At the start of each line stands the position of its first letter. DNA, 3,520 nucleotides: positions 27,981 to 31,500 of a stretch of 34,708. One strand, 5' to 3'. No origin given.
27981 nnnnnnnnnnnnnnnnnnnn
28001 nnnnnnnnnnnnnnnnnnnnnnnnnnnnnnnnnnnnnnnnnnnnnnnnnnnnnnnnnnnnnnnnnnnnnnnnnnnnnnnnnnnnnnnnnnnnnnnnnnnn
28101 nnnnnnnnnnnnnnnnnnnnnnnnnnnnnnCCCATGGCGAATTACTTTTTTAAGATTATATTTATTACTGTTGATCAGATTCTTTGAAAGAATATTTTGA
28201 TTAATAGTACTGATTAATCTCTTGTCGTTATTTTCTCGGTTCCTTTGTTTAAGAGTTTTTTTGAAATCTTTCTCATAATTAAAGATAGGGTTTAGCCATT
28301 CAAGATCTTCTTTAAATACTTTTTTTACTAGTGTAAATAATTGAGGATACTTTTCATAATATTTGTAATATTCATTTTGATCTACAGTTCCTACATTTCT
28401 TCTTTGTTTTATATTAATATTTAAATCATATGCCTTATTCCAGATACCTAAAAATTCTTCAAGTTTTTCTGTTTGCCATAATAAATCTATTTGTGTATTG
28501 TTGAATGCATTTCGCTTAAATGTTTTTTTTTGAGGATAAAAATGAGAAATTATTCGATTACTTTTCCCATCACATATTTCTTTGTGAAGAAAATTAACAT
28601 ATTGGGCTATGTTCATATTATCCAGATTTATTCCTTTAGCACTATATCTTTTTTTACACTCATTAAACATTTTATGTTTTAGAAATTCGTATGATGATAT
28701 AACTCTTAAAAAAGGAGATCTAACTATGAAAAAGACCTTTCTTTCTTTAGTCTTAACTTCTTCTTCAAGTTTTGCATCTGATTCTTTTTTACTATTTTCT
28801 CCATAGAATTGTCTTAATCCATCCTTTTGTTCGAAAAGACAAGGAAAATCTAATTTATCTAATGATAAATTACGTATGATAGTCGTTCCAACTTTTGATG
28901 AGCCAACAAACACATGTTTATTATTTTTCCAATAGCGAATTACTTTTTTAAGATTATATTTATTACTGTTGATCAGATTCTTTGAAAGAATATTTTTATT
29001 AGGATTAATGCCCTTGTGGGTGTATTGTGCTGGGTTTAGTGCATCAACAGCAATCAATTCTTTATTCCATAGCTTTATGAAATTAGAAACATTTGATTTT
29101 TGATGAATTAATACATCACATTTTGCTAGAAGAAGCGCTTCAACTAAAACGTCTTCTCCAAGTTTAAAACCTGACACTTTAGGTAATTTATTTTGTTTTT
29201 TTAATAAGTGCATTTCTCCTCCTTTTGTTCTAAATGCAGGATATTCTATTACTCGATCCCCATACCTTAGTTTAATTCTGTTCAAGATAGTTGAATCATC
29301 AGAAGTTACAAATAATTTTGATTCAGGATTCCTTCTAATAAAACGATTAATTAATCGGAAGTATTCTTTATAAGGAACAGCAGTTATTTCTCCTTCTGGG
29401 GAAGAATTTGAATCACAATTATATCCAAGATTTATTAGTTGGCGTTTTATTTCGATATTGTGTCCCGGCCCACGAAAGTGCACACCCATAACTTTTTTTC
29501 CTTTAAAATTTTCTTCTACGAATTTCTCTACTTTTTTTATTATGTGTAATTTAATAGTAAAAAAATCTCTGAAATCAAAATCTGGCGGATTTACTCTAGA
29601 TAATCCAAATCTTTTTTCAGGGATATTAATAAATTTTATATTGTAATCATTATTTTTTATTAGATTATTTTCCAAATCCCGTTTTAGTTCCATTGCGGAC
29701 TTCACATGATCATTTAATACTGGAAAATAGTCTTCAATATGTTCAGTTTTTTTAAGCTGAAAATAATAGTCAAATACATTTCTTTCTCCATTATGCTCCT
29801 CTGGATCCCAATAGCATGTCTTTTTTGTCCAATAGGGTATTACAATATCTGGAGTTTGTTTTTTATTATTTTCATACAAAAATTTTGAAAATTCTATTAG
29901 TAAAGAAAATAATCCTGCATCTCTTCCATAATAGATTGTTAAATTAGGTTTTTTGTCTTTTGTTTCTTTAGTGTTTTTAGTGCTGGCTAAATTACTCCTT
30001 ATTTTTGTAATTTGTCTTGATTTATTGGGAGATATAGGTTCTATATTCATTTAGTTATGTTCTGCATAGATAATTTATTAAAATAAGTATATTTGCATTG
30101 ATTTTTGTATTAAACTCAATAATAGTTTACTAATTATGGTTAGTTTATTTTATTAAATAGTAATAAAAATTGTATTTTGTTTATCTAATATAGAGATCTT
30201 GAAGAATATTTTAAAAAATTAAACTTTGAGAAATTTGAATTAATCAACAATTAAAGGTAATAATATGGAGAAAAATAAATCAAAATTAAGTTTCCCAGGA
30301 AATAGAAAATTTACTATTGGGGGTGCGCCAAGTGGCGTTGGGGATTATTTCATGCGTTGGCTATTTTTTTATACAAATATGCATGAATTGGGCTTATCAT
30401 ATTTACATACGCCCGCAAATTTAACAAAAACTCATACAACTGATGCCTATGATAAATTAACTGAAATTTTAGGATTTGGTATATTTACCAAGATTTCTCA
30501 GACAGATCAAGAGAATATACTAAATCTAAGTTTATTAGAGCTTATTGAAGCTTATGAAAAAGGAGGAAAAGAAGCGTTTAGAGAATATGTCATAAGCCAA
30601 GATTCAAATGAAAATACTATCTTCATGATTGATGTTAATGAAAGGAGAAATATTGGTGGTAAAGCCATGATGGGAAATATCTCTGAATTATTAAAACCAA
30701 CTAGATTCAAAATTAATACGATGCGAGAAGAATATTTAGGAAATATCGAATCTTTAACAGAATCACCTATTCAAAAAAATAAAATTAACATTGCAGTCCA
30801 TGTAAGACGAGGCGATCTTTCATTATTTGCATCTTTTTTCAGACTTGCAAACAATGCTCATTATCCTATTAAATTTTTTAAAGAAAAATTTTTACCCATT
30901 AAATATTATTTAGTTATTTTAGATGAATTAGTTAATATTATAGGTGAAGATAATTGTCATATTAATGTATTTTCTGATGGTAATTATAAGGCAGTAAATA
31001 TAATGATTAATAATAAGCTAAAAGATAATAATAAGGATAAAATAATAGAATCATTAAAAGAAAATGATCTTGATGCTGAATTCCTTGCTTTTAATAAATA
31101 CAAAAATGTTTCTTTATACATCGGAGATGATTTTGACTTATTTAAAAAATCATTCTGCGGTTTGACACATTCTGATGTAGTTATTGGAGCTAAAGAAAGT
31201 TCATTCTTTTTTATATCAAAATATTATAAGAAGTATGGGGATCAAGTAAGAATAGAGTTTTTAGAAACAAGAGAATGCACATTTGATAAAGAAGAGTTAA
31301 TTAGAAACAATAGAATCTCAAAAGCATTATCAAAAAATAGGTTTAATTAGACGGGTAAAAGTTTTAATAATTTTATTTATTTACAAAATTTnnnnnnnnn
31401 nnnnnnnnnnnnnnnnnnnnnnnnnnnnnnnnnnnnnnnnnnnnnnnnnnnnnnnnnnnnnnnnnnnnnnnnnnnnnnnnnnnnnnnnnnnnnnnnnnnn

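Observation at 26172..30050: Single 1292-aa polypeptide fusing five glycan-tailoring modules (GT-like, sulfotransferase, kinase-like, SAM methyltransferase, SSCR-motif domain)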

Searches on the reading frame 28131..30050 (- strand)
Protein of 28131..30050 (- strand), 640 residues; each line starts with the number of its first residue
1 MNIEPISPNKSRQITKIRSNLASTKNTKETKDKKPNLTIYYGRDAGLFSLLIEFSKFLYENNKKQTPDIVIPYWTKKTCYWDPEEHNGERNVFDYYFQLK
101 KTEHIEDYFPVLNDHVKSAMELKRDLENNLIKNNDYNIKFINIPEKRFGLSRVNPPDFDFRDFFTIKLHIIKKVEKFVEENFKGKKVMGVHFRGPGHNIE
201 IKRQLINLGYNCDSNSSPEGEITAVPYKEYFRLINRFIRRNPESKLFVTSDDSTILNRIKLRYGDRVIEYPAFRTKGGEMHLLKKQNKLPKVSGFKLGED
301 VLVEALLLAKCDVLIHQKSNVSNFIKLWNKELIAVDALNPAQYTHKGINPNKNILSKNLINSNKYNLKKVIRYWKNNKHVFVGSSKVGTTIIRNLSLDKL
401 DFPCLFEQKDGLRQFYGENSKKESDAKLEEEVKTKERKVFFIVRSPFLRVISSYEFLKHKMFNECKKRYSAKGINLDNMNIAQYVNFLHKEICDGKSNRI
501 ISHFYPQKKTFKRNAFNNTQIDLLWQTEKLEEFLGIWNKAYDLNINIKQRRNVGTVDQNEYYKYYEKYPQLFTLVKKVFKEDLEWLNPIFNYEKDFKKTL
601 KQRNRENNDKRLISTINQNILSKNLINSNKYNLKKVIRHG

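Call 38: search_protein_representatives(protein=window:28131-30050:-)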
Query: 640 residues. Proteins with E-value up to 0.001 (for the whole library): 1007; up to 1e-10: 178; up to 1e-30: 9. The best 150 are listed.
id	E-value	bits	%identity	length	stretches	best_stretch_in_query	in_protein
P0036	2.9e-63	230.7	44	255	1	362-598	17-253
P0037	7.4e-61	222.7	41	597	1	170-605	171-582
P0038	9.8e-53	195.9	47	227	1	397-597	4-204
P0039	1.3e-49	185.5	39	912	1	33-343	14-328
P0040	1.4e-39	152.4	37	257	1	352-601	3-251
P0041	5.6e-35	137.2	41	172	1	369-534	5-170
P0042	8.6e-33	130.0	34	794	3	165-329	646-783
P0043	2.4e-32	128.5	32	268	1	372-601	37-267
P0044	5.7e-31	124.0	30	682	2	46-333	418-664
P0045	8.5e-27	110.2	51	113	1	499-602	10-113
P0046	1.0e-25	106.7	46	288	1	205-346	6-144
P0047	7.2e-24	100.5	36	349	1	41-332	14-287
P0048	2.5e-23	98.7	31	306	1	41-336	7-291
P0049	3.4e-23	98.3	29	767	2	163-337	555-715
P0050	5.7e-23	97.6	41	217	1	163-332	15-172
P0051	8.0e-23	97.1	34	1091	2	30-327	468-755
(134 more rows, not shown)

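Call 39: search_protein_families(library=pfam, proteins=[P0036, P0037, P0038, P0039, P0040, P0043, P0042, P0044, P0051, P0049], max_evalue=0.01)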
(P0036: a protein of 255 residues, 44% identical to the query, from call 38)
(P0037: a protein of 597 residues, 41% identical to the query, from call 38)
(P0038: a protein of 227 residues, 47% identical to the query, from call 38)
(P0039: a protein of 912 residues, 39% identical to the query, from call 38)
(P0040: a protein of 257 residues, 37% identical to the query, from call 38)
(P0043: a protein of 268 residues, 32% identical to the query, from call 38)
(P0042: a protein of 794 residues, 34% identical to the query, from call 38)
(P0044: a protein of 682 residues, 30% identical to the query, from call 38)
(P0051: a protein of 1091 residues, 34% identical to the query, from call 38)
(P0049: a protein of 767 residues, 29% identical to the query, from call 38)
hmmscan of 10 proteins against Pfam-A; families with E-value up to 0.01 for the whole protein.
P0036 (255 aa): 1 family
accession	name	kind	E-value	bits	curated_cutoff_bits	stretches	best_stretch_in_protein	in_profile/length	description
PF03567.20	Sulfotransfer_2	-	3.7e-05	24.4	22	1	40-237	17-245/252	Sulfotransferase family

P0037 (597 aa): 1 family
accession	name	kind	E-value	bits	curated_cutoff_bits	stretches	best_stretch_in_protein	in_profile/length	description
PF05830.17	NodZ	-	0.00036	19.9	28.3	1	156-302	137-294/322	Nodulation protein Z (NodZ)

P0038 (227 aa): 1 family
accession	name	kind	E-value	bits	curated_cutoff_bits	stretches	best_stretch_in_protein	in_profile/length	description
PF03567.20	Sulfotransfer_2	-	0.00076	20.1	22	1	17-194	54-239/252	Sulfotransferase family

P0039 (912 aa): 2 families
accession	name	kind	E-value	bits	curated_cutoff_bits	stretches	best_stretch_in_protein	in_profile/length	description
PF05830.17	NodZ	-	0.00027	20.3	28.3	1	145-251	138-238/322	Nodulation protein Z (NodZ)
PF19745.5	FUT8_N_cat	-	0.0034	16.7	27.6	1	212-299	388-464/499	Alpha-(1,6)-fucosyltransferase N- and catalytic domains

P0040 (257 aa): 0 families

P0043 (268 aa): 0 families

P0042 (794 aa): 3 families
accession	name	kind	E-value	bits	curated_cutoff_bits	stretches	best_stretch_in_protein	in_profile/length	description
PF05830.17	NodZ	-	2e-10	40.4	28.3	2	376-515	144-294/322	Nodulation protein Z (NodZ)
PF04488.21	Gly_transf_sug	-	2.8e-09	38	23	1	51-149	9-86/93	Glycosyltransferase sugar-binding region containing DXD motif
PF19745.5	FUT8_N_cat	-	0.00034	20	27.6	1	640-772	332-468/499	Alpha-(1,6)-fucosyltransferase N- and catalytic domains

P0044 (682 aa): 3 families
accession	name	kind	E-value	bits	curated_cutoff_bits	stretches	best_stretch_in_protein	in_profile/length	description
PF05830.17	NodZ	-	3.7e-20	72.4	28.3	2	162-315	123-280/322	Nodulation protein Z (NodZ)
PF19745.5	FUT8_N_cat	-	1.3e-06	27.9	27.6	1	182-319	331-470/499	Alpha-(1,6)-fucosyltransferase N- and catalytic domains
PF18543.7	ID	-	0.00047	20.9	31.4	0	70-109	1-39/53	Intracellular delivery domain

P0051 (1091 aa): 3 families
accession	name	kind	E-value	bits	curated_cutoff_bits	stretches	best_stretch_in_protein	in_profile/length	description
PF19745.5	FUT8_N_cat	-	1.6e-13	50.8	27.6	2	931-1064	339-472/499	Alpha-(1,6)-fucosyltransferase N- and catalytic domains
PF05830.17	NodZ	-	4.2e-09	36.1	28.3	1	928-1058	145-280/322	Nodulation protein Z (NodZ)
PF01531.22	Glyco_transf_11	-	0.00018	21.3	23.9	1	123-232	159-268/298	Glycosyl transferase family 11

P0049 (767 aa): 2 families
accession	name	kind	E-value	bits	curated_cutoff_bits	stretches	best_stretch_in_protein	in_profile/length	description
PF19745.5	FUT8_N_cat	-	3.9e-15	56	27.6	2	554-693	335-465/499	Alpha-(1,6)-fucosyltransferase N- and catalytic domains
PF05830.17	NodZ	-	3.3e-12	46.3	28.3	2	154-256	144-249/322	Nodulation protein Z (NodZ)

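Call 52: find_encoding_contigs(protein=P0037, flank=8000, max_places=3)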
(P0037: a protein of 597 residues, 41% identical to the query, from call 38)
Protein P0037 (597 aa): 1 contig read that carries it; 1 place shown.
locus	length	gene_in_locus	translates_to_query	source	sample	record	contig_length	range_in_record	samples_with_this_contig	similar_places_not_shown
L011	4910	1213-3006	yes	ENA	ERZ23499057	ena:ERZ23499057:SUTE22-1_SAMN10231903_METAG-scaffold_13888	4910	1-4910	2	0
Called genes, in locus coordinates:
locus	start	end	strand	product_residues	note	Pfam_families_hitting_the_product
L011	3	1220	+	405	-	?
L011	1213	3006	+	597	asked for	-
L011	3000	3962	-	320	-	PF03016:Exostosin_GT47, PF24785:RXYLT1_C (faint)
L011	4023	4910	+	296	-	?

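Call 59: search_protein_families(library=pfam, proteins=[P0040, P0043, P0041], max_evalue=10)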
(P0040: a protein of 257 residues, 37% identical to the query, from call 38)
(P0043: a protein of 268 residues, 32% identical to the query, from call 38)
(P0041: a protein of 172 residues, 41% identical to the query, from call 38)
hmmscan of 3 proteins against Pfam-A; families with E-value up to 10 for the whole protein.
P0040 (257 aa): 0 families

P0043 (268 aa): 1 family
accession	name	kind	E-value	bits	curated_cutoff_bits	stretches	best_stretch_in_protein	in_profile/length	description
PF18401.7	Thioredoxin_13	-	0.12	12.7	26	1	128-160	72-104/136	Thioredoxin-like domain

P0041 (172 aa): 1 family
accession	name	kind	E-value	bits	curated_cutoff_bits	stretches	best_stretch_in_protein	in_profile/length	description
PF03567.20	Sulfotransfer_2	-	0.043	14.4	22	1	49-164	57-180/252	Sulfotransferase family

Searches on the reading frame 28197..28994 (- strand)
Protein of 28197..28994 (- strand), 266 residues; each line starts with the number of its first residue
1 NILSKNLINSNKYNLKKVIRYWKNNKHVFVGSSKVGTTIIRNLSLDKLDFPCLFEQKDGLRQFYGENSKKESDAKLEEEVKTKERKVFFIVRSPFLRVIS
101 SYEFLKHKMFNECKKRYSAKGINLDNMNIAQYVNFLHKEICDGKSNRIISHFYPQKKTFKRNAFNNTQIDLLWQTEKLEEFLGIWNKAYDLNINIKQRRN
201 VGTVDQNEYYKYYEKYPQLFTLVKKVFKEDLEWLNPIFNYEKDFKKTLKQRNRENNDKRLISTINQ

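Call 12: search_protein_families(library=pfam, proteins=[window:28197-28994:-], max_evalue=10)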
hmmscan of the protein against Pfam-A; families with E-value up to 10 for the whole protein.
seq(266 aa): 2 families
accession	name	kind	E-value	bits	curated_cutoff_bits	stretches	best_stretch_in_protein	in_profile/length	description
PF03567.20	Sulfotransfer_2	-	0.00027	21.6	22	1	64-182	59-186/252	Sulfotransferase family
PF12562.13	Pox_I6_C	-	3.5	8.1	23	1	155-168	15-28/37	Poxvirus telomere-binding protein I6, C-terminal domain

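Call 45: search_solved_structures(query=A4, max_evalue=1, show_alignments=2)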
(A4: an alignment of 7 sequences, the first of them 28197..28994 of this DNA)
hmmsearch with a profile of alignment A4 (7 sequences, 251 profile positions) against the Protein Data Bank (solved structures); distinct sequences matched with E-value up to 1: 0.

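Call 64: search_protein_families(library=phrogs, proteins=[window:28197-28994:-], max_evalue=0.001)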
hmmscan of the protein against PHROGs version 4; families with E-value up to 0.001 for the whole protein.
window:28197-28994:- (266 aa): 0 families

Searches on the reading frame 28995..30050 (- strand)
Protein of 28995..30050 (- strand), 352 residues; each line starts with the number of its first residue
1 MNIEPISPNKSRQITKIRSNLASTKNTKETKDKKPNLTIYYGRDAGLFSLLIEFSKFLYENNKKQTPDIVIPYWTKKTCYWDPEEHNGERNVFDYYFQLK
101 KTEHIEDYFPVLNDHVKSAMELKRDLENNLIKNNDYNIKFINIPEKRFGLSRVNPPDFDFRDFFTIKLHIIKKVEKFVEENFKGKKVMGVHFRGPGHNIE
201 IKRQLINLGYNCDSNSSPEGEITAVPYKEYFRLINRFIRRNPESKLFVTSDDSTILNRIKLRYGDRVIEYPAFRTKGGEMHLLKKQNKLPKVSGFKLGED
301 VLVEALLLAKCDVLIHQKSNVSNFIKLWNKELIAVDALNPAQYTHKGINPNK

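Call 12: search_protein_families(library=pfam, proteins=[window:28995-30050:-], max_evalue=10)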
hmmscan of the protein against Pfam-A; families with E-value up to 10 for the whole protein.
seq(352 aa): 1 family
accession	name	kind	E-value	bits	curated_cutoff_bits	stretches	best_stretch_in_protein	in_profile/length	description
PF05830.17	NodZ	-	1.7e-05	24.3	28.3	1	163-342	145-308/322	Nodulation protein Z (NodZ)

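Call 44: search_solved_structures(query=A3, max_evalue=1, show_alignments=2)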
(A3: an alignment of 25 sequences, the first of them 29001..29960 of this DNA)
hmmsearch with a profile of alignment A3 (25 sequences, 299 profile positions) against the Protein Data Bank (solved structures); distinct sequences matched with E-value up to 1: 15.
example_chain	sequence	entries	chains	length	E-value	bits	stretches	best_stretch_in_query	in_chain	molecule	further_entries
2hhc_A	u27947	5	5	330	5.6e-25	91.3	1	7-271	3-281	Nodulation fucosyltransferase NodZ | Nodulation fucosyltransferase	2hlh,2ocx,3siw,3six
6x5s_A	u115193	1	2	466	8.5e-11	44.8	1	110-282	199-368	Alpha-(1,6)-fucosyltransferase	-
6tkv_A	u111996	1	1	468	8.6e-11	44.8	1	110-282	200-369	Alpha-(1,6)-fucosyltransferase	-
6vld_A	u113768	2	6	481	9e-11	44.7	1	110-282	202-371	Alpha-(1,6)-fucosyltransferase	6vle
9l62_A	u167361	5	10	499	1e-10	44.5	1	110-282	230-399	Alpha-(1,6)-fucosyltransferase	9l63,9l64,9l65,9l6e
2de0_X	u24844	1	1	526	1.1e-10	44.4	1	110-282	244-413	Alpha-(1,6)-fucosyltransferase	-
6x5h_A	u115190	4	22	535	1.1e-10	44.4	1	110-282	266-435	Alpha-(1,6)-fucosyltransferase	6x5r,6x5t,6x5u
6vlf_A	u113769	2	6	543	1.3e-10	44.2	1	110-282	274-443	Alpha-(1,6)-fucosyltransferase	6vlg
6tkv_B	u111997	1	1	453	9.2e-10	41.4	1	110-230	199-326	Alpha-(1,6)-fucosyltransferase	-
9nqh_A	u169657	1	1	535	0.0028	20.1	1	119-272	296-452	Probable fucosyltransferase 4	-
3zy2_A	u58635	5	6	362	0.0093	18.4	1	128-219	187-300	PUTATIVE GDP-FUCOSE PROTEIN O-FUCOSYLTRANSFERASE 1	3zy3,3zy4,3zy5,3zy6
4ap5_A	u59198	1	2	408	0.084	15.3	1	155-219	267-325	GDP-FUCOSE PROTEIN O-FUCOSYLTRANSFERASE 2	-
4ap6_A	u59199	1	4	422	0.087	15.2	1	155-219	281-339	GDP-FUCOSE PROTEIN O-FUCOSYLTRANSFERASE 2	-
5kxq_A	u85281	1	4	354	0.85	12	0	184-224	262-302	GDP-fucose protein O-fucosyltransferase 1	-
5kxh_A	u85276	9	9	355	0.85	11.9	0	184-224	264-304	GDP-fucose protein O-fucosyltransferase 1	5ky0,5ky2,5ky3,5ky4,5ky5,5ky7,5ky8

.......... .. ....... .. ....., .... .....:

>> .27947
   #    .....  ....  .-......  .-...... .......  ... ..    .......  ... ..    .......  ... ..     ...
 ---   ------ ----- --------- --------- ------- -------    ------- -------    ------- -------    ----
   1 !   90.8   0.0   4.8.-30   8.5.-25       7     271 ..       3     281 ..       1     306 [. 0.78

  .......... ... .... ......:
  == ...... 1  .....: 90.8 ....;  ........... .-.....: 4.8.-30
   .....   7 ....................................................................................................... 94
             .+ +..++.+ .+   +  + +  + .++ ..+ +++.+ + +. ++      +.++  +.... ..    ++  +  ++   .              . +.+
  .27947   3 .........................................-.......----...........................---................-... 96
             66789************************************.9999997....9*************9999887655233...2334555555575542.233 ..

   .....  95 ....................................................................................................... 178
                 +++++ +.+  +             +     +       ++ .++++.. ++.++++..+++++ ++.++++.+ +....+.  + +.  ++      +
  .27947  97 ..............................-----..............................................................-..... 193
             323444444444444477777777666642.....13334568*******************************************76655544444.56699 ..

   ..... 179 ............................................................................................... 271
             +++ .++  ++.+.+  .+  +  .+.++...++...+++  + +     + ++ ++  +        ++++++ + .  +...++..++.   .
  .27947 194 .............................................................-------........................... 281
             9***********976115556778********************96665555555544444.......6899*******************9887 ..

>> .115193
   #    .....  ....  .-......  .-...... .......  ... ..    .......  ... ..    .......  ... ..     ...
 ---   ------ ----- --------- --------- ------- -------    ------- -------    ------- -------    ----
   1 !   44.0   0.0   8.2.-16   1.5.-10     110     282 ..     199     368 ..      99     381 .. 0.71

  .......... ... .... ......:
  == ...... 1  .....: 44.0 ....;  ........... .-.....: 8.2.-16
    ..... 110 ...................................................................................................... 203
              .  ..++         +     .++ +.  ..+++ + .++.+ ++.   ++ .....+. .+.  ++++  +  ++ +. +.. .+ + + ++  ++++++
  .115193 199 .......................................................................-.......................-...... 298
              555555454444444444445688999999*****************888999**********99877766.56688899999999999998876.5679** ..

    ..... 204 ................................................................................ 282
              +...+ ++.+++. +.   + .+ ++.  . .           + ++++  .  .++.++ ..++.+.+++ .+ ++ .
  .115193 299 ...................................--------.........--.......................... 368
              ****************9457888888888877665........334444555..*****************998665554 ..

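Call 64: search_protein_families(library=phrogs, proteins=[window:29001-29960:-], max_evalue=0.001)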
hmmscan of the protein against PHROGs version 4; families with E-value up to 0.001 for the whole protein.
window:29001-29960:- (320 aa): 0 families

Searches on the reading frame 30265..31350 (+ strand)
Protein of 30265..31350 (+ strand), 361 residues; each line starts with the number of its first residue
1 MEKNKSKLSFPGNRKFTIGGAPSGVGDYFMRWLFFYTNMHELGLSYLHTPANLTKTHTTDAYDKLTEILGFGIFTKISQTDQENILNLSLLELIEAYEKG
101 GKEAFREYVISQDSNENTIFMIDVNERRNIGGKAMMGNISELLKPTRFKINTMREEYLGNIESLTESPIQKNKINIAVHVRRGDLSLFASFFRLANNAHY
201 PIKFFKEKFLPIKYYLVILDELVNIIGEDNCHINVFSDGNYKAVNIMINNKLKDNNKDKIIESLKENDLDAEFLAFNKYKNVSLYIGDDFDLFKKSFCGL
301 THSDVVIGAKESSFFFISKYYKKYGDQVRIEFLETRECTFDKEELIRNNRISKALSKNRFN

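Call 5: search_protein_families(library=pfam, proteins=[window:30265-31350:+], max_evalue=1)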
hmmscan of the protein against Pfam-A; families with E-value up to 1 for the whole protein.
window:30265-31350:+ (361 aa): 0 families

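Call 6: search_protein_families(library=ncbifam, proteins=[window:30265-31350:+], max_evalue=1)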
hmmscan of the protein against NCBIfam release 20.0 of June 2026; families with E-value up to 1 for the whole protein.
window:30265-31350:+ (361 aa): 0 families

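Call 59: search_protein_families(library=pfam, proteins=[window:30265-31350:+], max_evalue=10)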
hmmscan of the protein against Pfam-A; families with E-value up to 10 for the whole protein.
window:30265-31350:+ (361 aa): 0 families

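Call 64: search_protein_families(library=phrogs, proteins=[window:30265-31350:+], max_evalue=0.001)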
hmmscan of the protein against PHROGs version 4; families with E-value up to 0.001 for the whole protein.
window:30265-31350:+ (361 aa): 0 families

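Call 69: search_solved_structures(query=window:30265-31350:+, max_evalue=1)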
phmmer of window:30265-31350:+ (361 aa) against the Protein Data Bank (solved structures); distinct sequences matched with E-value up to 1: 0.
